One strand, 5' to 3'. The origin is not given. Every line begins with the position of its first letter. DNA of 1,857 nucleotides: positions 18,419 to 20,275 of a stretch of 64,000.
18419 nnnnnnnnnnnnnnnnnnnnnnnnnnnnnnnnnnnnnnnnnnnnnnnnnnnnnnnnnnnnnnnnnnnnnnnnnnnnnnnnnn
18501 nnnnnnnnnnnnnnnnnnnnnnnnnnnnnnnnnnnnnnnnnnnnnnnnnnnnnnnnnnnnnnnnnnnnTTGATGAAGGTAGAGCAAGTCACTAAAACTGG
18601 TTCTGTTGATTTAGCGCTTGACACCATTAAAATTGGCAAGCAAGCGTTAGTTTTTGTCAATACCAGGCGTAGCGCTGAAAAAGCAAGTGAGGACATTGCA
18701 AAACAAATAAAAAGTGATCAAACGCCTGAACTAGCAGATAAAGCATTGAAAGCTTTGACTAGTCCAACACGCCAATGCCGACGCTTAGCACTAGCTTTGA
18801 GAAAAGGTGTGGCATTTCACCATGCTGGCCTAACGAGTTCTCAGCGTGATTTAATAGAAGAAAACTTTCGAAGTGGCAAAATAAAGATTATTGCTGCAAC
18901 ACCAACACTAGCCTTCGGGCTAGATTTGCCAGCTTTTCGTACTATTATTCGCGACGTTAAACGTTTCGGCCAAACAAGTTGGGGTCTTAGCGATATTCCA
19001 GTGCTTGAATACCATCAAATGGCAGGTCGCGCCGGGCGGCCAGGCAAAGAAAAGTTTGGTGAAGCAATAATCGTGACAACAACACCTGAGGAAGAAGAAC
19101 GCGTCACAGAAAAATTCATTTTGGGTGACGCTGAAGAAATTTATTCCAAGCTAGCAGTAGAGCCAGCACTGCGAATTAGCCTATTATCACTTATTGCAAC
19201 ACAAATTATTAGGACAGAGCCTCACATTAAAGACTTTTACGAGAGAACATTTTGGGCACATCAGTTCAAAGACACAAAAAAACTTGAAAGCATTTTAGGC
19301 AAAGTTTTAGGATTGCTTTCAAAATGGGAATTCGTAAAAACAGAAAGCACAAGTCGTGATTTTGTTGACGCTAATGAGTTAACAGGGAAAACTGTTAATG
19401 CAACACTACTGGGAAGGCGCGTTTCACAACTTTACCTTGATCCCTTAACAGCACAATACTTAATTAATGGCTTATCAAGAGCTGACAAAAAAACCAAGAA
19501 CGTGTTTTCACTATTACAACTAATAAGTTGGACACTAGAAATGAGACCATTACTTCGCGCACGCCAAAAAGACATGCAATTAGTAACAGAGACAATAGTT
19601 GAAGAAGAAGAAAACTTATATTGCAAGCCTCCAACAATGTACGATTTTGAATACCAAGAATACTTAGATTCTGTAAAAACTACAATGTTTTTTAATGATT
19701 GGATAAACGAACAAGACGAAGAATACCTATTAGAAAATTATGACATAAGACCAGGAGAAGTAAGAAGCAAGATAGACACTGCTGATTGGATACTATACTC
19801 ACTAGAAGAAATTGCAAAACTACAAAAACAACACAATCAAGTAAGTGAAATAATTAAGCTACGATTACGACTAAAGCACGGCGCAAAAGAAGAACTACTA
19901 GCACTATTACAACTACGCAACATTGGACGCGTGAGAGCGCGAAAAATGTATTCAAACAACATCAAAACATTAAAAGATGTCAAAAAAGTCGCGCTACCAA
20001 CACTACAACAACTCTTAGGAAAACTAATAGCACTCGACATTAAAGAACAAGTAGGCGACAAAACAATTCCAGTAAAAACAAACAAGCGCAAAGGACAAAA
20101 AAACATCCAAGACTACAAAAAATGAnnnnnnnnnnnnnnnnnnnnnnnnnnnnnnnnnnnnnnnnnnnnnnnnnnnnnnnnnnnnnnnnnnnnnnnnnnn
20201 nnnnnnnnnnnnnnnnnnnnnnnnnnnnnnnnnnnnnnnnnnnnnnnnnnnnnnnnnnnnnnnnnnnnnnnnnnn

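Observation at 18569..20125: Hel308/Ski2-type helicase gene encodes only the RecA2-to-C-terminal portion; the ATP-binding RecA1 domain is absent from the locus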

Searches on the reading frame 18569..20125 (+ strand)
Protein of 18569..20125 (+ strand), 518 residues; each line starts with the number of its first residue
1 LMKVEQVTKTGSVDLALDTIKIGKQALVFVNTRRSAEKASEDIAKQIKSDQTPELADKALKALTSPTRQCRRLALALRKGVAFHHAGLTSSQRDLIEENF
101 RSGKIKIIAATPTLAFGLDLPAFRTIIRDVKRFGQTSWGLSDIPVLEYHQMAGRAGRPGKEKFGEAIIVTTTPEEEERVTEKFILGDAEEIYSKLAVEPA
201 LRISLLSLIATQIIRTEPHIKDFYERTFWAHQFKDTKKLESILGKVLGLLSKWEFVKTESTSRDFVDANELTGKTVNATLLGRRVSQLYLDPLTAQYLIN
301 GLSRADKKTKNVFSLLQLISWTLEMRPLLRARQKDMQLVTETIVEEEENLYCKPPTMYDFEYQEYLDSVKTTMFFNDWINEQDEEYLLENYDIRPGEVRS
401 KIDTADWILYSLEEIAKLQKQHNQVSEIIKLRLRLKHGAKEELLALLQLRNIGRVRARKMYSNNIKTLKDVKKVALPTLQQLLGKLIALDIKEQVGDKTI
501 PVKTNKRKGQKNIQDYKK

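Call 6: search_protein_families(library=pfam, proteins=[window:18569-20125:+], max_evalue=0.01)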
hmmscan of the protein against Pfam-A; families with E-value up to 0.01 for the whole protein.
window:18569-20125:+ (518 aa): 5 families
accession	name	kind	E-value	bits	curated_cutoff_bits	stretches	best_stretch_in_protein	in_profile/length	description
PF21280.2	Helicase_dom4_arc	-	3e-32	111.6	27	1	314-438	2-125/125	Archaeal helicase, domain 4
PF00271.37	Helicase_C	-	1e-13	51.9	23.5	1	21-159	13-110/110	Helicase conserved C-terminal domain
PF20470.4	HTH_61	-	1.1e-05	26.1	24.3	1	164-256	1-91/92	Helix-turn-helix domain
PF21999.2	IMS_HHH_1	-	0.00045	21.1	27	1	452-485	6-39/53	DNA polymerase-iota, thumb domain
PF14520.12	HHH_5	-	0.0051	17.7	27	0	445-494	3-54/57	Helix-hairpin-helix domain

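Call 9: find_homologous_proteins(query=window:18569-20125:+)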
Query window:18569-20125:+ (518 aa): 4773 proteins with E <= 0.001 among 8000 candidates; the best 120 are listed.
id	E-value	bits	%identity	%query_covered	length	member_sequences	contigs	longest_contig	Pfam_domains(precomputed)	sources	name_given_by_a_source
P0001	0.0e+0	1130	100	100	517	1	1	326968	PF20470.5,PF00271.38,PF21280.3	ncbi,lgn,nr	ncbi:hypothetical protein GOV04_02945 [Candidatus Woesearchaeota archaeon]|nr:hypothetical protein [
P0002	1.9e-183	629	56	98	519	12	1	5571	PF00271.38,PF21280.3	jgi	-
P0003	5.6e-182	624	56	99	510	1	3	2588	PF20470.5,PF00271.38,PF21280.3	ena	-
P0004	5.2e-181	621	55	98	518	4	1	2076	PF00271.38,PF21280.3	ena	-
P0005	2.1e-180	619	55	98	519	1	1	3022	PF00271.38,PF21280.3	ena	-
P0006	2.8e-180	618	55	99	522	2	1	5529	PF20470.5,PF00271.38,PF21280.3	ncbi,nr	ncbi:hypothetical protein KY339_01105 [Candidatus Woesearchaeota archaeon]|nr:hypothetical protein [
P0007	3.9e-180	618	55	98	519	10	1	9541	PF00271.38,PF21280.3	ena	-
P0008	1.4e-179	616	55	98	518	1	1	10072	PF00271.38,PF21280.3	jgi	-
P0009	3.8e-179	615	55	98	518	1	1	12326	PF00271.38,PF21280.3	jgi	-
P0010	5.3e-179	614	57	99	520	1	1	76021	PF20470.5,PF14520.13,PF00271.38,PF21280.3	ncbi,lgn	-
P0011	6.0e-179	614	55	98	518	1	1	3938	PF00271.38,PF21280.3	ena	-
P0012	9.5e-179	613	57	99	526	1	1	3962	PF20470.5,PF14520.13,PF00271.38,PF21280.3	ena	-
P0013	2.3e-178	612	55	99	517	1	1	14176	PF00271.38,PF21280.3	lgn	-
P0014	3.7e-178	611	55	98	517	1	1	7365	PF00271.38,PF21280.3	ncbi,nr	ncbi:MAG: helicase-related protein [Candidatus Nanoarchaeia archaeon]|nr:helicase-related protein [C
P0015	5.2e-178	611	55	97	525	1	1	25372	PF20470.5,PF00271.38,PF21280.3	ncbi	ncbi:MAG: helicase-related protein [archaeon]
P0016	5.2e-178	611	54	99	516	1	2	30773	PF00271.38,PF21280.3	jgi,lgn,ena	jgi:helicase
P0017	2.9e-177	608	54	99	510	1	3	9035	PF00271.38,PF21280.3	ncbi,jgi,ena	-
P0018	3.2e-177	608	54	98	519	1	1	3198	PF20470.5,PF00271.38,PF21280.3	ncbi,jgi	-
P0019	1.1e-176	606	56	98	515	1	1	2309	PF00271.38,PF21280.3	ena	-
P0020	1.6e-176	606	55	99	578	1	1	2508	PF20470.5,PF00271.38,PF21280.3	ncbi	-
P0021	2.1e-176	605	55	100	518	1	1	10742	PF10391.16,PF14520.13,PF00271.38,PF21280.3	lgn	-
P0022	4.1e-176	604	53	99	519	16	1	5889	PF00271.38,PF21280.3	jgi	-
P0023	1.2e-175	603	53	100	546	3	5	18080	PF20470.5,PF00271.38,PF21280.3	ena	-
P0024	1.3e-175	603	54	99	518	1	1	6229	PF14520.13,PF00271.38,PF21280.3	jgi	-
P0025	2.2e-175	602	54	98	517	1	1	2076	PF00271.38,PF21280.3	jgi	-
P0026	2.8e-175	602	54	98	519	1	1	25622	PF20470.5,PF00271.38,PF21280.3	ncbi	-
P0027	3.3e-175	602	55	99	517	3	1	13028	PF00271.38,PF21280.3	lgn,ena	-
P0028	5.6e-175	601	53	98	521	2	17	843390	PF20470.5,PF00271.38,PF21280.3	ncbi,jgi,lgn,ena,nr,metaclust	ncbi:hypothetical protein HN419_06280 [Candidatus Woesearchaeota archaeon]|jgi:helicase|nr:hypotheti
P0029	7.7e-175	600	54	100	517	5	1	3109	PF00271.38,PF21280.3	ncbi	-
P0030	7.7e-175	600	54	99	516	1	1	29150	PF14520.13,PF00271.38,PF21280.3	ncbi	-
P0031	9.5e-175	600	54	99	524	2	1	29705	PF00271.38,PF21280.3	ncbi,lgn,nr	ncbi:hypothetical protein HYU07_07150 [Candidatus Woesearchaeota archaeon]|nr:hypothetical protein [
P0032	1.1e-174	600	54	99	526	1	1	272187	PF00271.38,PF21280.3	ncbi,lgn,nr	ncbi:MAG: helicase-related protein [Candidatus Woesearchaeota archaeon]|nr:helicase-related protein 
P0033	1.2e-174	600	54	100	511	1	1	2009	PF00271.38,PF21280.3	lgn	-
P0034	1.2e-174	600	54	100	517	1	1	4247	PF00271.38,PF21280.3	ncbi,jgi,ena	-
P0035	1.3e-174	600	54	100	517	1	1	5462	PF00271.38,PF21280.3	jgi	-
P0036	2.3e-174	599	54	100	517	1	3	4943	PF00271.38,PF21280.3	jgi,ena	-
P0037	2.7e-174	599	56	97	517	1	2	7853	PF00271.38,PF21280.3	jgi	-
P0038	4.7e-174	598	55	100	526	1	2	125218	PF14520.13,PF00271.38,PF21280.3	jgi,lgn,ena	-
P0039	5.3e-174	598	54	99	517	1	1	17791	PF00271.38,PF21280.3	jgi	jgi:helicase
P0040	5.9e-174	597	55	99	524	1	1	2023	PF20470.5,PF14520.13,PF00271.38,PF21280.3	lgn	-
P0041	6.6e-174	597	52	99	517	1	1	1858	PF00271.38,PF21280.3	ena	-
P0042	7.0e-174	597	53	99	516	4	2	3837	PF20470.5,PF00271.38,PF21280.3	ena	-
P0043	7.4e-174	597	56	99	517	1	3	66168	PF00271.38,PF21280.3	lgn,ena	-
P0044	1.2e-173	596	54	99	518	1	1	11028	PF00271.38,PF21280.3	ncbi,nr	ncbi:hypothetical protein JXB11_03870 [Candidatus Woesearchaeota archaeon]|nr:hypothetical protein [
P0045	1.7e-173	596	54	99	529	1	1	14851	PF00271.38,PF21280.3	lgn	-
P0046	1.7e-173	596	54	98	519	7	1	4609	PF20470.5,PF00271.38,PF21280.3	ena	-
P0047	1.9e-173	596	52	99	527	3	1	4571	PF20470.5,PF00271.38,PF21280.3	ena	-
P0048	2.4e-173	595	54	99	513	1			PF20470.5,PF14520.13,PF00271.38,PF21280.3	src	-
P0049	2.7e-173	595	55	100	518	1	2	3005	PF00271.38,PF21280.3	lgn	-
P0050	2.8e-173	595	54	99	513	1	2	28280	PF20470.5,PF14520.13,PF00271.38,PF21280.3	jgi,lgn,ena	-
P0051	2.9e-173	595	53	98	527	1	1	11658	PF20470.5,PF14520.13,PF00271.38,PF21280.3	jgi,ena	-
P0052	3.0e-173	595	54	99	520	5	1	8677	PF00271.38,PF21280.3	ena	-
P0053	3.3e-173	595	57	94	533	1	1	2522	PF20470.5,PF00271.38,PF21280.3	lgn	-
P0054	3.5e-173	595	54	98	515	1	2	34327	PF00271.38,PF21280.3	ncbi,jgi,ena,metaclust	metaclust:\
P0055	4.0e-173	595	56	97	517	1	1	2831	PF20470.5,PF00271.38,PF21280.3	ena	-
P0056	4.5e-173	594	55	99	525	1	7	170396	PF20470.5,PF14520.13,PF00271.38,PF21280.3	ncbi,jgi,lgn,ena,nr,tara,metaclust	ncbi:hypothetical protein CMO88_04675 [Candidatus Woesearchaeota archaeon]|nr:hypothetical protein [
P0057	5.3e-173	594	55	98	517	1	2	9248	PF20470.5,PF00271.38,PF21280.3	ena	-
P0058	7.3e-173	594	54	99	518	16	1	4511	PF20470.5,PF00271.38,PF21280.3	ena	-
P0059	7.9e-173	594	54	98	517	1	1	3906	PF00271.38,PF21280.3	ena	-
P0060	8.4e-173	594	54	97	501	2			PF20470.5,PF00271.38,PF21280.3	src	-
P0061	8.9e-173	594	53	99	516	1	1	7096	PF00271.38,PF21280.3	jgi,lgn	-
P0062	9.7e-173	593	54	98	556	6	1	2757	PF00271.38,PF21280.3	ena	-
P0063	1.0e-172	593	54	99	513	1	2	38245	PF20470.5,PF14520.13,PF00271.38,PF21280.3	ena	-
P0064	1.4e-172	593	52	99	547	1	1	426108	PF14520.13,PF00271.38,PF21280.3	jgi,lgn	jgi:helicase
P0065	1.4e-172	593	54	99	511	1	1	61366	PF20470.5,PF14520.13,PF00271.38,PF21280.3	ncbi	ncbi:MAG: helicase-related protein [archaeon]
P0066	1.5e-172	593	54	99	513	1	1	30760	PF20470.5,PF14520.13,PF00271.38,PF21280.3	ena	-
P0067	1.5e-172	593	55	95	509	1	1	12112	PF20470.5,PF14520.13,PF00271.38,PF21280.3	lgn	-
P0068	1.5e-172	593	54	99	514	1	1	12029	PF20470.5,PF00271.38,PF21280.3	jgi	-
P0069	2.0e-172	592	54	99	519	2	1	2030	PF00271.38,PF21280.3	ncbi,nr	ncbi:MAG: hypothetical protein IIB81_05195 [Nanoarchaeota archaeon]|nr:hypothetical protein [Nanoarc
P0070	2.9e-172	592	54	100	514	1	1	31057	PF14520.13,PF00271.38,PF21280.3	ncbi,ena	-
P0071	3.5e-172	592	53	99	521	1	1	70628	PF00271.38,PF21280.3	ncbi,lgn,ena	-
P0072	4.1e-172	591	53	99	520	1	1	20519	PF14520.13,PF00271.38,PF21280.3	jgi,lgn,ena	jgi:helicase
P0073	4.1e-172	591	53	99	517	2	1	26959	PF20470.5,PF00271.38,PF21280.3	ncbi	ncbi:MAG: helicase-related protein [Candidatus Woesearchaeota archaeon]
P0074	4.1e-172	591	52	100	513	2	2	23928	PF00271.38,PF21280.3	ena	-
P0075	4.4e-172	591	54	97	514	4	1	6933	PF20470.5,PF14520.13,PF00271.38,PF21280.3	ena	-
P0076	4.4e-172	591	54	98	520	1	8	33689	PF00271.38,PF21280.3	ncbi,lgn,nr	ncbi:hypothetical protein HYW19_00655 [Candidatus Woesearchaeota archaeon]|nr:hypothetical protein [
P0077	5.3e-172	591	53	99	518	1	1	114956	PF20470.5,PF14520.13,PF00271.38,PF21280.3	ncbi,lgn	-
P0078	6.0e-172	591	54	99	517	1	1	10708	PF00271.38,PF21280.3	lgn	-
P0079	6.1e-172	591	54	97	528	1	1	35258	PF20470.5,PF14520.13,PF00271.38,PF21280.3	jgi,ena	-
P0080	6.7e-172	591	53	97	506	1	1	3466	PF20470.5,PF14520.13,PF00271.38,PF21280.3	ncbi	-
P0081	6.8e-172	591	54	98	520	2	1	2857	PF00271.38,PF21280.3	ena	-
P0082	6.8e-172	591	54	98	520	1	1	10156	PF00271.38,PF21280.3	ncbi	-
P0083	7.6e-172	590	53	97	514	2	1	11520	PF20470.5,PF14520.13,PF00271.38,PF21280.3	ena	-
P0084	7.9e-172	590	52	99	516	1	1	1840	PF00271.38,PF21280.3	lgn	-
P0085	8.5e-172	590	53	99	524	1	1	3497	PF20470.5,PF14520.13,PF00271.38,PF21280.3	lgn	-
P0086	9.2e-172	590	54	98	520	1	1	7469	PF20470.5,PF00271.38,PF21280.3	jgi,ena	-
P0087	1.1e-171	590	54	99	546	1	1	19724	PF20470.5,PF14520.13,PF00271.38,PF21280.3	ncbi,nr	ncbi:hypothetical protein D6745_03380 [Candidatus Woesearchaeota archaeon]|nr:MAG: hypothetical prot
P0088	1.1e-171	590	53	99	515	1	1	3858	PF00271.38,PF21280.3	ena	-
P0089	1.7e-171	589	53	99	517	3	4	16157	PF00271.38,PF21280.3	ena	-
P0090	1.9e-171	589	53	99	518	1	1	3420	PF00271.38,PF21280.3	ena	-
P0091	2.0e-171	589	52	99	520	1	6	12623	PF20470.5,PF00271.38,PF21280.3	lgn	-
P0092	2.4e-171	589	55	98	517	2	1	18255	PF00271.38,PF21280.3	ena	-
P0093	2.7e-171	589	55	97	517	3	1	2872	PF20470.5,PF00271.38,PF21280.3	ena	-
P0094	3.0e-171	588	53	99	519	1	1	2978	PF14520.13,PF00271.38,PF21280.3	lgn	-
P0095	3.0e-171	588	53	98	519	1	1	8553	PF20470.5,PF00271.38,PF21280.3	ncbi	-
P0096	3.2e-171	588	53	99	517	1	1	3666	PF20470.5,PF00271.38,PF21280.3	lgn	-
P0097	3.6e-171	588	53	100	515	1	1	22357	PF20470.5,PF14520.13,PF00271.38,PF21280.3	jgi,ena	-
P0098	3.7e-171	588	52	100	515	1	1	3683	PF20470.5,PF00271.38,PF21280.3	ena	-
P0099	3.9e-171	588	54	99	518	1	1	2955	PF00271.38,PF21280.3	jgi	jgi:helicase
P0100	4.0e-171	588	55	98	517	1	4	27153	PF00271.38,PF21280.3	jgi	-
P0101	4.1e-171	588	53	98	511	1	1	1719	PF20470.5,PF14520.13,PF00271.38,PF21280.3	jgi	jgi:helicase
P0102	4.2e-171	588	53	99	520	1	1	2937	PF14520.13,PF00271.38,PF21280.3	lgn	-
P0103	5.0e-171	588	54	99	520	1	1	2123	PF00271.38,PF21280.3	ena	-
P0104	5.1e-171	588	52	99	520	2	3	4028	PF00271.38,PF21280.3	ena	-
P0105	5.4e-171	588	53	99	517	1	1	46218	PF00271.38,PF21280.3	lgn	-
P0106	5.5e-171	588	52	99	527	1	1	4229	PF20470.5,PF00271.38,PF21280.3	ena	-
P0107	5.6e-171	588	52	99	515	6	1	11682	PF00271.38,PF21280.3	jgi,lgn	-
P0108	5.9e-171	588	55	95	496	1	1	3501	PF20470.5,PF14520.13,PF00271.38,PF21280.3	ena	-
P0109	7.3e-171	587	53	99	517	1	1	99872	PF00271.38,PF21280.3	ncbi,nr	ncbi:hypothetical protein HYU09_04540 [Candidatus Woesearchaeota archaeon]|nr:hypothetical protein [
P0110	9.3e-171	587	53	99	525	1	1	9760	PF20470.5,PF00271.38,PF21280.3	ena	-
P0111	1.3e-170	586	54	98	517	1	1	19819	PF00271.38,PF21280.3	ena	-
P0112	1.4e-170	586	53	99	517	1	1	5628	PF00271.38,PF21280.3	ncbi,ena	-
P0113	1.5e-170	586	53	95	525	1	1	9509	PF20470.5,PF00271.38,PF21280.3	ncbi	-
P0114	1.6e-170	586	53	97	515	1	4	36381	PF00271.38,PF21280.3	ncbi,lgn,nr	ncbi:MAG: hypothetical protein KKA62_00015 [Nanoarchaeota archaeon]|nr:hypothetical protein [Nanoarc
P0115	1.6e-170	586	54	99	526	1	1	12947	PF20470.5,PF14520.13,PF00271.38,PF21280.3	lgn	-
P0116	1.6e-170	586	53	99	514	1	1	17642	PF20470.5,PF00271.38,PF21280.3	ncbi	-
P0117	1.7e-170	586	52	97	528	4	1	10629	PF14520.13,PF00271.38,PF21280.3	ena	-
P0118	1.9e-170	586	53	100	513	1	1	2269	PF00271.38,PF21280.3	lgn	-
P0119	2.2e-170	586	53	99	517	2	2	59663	PF00271.38,PF21280.3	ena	-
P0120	2.4e-170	585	54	98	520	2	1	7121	PF00271.38,PF21280.3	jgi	-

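Call 12: find_encoding_contigs(protein=P0028, flank=10000, max_places=3)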
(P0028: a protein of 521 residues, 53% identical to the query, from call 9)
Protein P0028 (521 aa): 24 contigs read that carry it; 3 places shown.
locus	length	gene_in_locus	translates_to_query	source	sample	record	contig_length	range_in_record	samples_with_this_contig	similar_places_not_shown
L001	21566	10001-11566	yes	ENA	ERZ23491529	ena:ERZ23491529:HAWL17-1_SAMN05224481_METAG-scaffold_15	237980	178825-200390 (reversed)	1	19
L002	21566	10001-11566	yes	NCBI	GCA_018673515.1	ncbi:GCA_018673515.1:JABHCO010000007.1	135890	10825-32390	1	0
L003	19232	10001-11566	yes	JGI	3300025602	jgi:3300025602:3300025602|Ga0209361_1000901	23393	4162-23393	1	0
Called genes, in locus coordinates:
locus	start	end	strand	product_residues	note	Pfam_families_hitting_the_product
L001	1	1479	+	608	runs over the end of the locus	PF00300:His_Phos_1, PF13604:AAA_30 (faint), PF02881:SRP54_N (weak), PF00448:SRP54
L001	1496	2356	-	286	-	-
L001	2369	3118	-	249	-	-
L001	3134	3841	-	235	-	-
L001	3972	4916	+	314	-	PF04014:MazE_antitoxin (weak)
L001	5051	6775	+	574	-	PF01636:APH (weak)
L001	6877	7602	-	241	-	-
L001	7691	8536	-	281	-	PF01061:ABC2_membrane, PF12698:ABC2_membrane_3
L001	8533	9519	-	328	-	PF00005:ABC_tran, PF13304:AAA_21 (faint), PF13732:DrrA1-3_C (weak)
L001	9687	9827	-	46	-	-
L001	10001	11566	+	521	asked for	PF00271:Helicase_C, PF20470:HTH_61 (weak), PF21280:Helicase_dom4_arc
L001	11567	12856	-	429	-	-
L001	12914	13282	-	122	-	PF13811:DUF4186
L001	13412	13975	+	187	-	PF28474:DUF8412, PF13376:OmdA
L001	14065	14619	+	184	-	-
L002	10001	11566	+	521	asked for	PF00271:Helicase_C, PF20470:HTH_61 (weak), PF21280:Helicase_dom4_arc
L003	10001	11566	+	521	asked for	PF00271:Helicase_C, PF20470:HTH_61 (weak), PF21280:Helicase_dom4_arc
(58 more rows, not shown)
